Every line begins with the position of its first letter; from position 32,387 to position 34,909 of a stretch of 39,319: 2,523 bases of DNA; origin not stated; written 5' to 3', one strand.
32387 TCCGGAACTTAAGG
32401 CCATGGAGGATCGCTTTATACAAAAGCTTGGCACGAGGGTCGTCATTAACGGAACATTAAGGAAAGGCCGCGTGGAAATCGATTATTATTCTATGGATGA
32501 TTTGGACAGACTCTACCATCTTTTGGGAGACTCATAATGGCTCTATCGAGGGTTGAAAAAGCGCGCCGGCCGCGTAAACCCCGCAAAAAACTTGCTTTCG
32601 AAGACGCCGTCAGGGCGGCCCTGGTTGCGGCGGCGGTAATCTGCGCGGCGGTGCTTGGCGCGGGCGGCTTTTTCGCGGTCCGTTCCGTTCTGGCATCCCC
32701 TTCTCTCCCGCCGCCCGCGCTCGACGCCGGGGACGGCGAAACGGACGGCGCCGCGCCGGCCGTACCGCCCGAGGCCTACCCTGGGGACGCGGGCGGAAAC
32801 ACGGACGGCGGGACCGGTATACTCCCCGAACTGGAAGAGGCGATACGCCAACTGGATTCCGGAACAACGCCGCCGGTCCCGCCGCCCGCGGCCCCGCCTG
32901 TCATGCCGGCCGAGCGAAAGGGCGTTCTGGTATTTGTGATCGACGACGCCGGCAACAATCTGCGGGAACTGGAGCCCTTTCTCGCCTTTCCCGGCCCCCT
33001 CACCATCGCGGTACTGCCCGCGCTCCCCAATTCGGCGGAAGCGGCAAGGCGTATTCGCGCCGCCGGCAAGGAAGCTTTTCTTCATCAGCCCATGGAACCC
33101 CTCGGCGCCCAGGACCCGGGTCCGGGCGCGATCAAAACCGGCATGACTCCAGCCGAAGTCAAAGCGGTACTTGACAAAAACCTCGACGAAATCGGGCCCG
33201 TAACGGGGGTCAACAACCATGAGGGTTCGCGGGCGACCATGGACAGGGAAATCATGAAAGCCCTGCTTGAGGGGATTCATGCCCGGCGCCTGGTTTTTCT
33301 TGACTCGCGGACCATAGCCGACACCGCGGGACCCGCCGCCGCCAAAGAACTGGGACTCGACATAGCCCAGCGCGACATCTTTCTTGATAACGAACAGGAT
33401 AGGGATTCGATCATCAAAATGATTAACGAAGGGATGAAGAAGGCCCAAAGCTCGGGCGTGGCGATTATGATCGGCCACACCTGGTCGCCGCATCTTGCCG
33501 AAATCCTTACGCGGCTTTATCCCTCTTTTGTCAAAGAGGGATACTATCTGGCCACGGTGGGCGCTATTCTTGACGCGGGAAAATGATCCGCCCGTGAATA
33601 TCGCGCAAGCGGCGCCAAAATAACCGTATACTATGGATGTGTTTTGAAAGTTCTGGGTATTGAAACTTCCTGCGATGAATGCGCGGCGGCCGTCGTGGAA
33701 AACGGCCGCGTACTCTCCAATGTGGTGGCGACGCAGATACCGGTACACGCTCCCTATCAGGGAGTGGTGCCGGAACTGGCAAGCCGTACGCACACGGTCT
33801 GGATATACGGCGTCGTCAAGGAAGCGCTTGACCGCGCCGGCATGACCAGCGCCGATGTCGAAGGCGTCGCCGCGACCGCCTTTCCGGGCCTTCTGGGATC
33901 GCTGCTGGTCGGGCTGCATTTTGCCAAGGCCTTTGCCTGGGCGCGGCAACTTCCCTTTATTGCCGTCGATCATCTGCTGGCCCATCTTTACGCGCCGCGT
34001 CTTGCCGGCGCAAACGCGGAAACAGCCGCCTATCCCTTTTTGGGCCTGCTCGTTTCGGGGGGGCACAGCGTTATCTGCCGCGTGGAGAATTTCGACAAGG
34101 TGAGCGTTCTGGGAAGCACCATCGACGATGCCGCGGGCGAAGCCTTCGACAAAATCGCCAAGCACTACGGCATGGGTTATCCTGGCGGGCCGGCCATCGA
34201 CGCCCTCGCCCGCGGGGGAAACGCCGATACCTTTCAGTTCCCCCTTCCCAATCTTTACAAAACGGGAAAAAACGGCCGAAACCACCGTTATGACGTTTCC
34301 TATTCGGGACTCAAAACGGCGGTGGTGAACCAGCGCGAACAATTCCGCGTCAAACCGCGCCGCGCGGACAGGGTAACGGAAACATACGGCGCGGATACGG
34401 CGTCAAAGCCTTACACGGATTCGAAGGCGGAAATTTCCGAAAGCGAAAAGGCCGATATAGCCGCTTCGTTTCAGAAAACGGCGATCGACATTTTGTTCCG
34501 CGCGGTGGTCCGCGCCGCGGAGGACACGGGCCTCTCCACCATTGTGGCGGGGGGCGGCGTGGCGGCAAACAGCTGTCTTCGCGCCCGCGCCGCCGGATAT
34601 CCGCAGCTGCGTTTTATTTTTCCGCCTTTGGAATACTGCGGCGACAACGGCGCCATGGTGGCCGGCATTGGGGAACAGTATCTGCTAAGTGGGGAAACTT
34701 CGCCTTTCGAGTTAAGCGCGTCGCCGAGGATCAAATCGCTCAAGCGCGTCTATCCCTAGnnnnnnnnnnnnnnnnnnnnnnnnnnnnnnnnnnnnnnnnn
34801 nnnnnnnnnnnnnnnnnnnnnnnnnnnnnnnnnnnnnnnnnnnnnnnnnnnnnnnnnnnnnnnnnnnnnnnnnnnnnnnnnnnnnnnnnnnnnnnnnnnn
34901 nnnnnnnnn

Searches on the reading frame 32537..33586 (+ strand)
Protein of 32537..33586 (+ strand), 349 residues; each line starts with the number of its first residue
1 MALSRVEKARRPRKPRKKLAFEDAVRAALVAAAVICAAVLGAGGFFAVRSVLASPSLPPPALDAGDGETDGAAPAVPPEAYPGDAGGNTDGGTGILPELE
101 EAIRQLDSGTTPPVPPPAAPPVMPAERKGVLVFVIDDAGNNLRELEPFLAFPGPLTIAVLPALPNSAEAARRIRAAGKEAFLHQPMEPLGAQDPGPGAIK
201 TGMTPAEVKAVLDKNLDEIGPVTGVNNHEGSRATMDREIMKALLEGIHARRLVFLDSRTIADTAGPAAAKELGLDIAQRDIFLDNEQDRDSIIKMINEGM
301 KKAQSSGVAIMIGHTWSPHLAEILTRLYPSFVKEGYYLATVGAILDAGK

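Call 5: search_protein_families(library=pfam, proteins=[window:32537-33586:+])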
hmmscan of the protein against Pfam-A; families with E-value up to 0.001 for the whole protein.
window:32537-33586:+ (349 aa): 1 family
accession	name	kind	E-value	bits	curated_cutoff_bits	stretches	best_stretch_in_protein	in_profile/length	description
PF04748.18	Polysacc_deac_2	-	1.2e-66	224.3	27.5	1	134-344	2-211/212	Divergent polysaccharide deacetylase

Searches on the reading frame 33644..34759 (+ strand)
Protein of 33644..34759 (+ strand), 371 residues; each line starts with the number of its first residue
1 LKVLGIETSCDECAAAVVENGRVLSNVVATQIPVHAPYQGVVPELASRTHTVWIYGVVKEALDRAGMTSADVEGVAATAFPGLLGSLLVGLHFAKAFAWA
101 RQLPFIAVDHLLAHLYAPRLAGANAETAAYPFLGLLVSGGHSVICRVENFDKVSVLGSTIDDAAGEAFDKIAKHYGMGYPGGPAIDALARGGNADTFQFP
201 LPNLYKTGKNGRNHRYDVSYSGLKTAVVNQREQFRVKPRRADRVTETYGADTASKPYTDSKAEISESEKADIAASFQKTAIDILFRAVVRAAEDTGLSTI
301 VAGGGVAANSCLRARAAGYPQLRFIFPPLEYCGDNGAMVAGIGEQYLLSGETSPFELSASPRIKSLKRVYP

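Call 5: search_protein_families(library=pfam, proteins=[window:33644-34759:+])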
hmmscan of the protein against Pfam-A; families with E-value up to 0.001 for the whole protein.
window:33644-34759:+ (371 aa): 2 families
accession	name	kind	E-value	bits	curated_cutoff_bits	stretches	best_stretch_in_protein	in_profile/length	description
PF00814.31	TsaD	-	8e-82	275.3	24.8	1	23-340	2-263/264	tRNA N6-adenosine threonylcarbamoyltransferase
PF22521.2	HypF_C_2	-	1.6e-07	31.8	27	1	265-316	162-213/241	Carbamoyltransferase, Kae1-like Domain, second subdomain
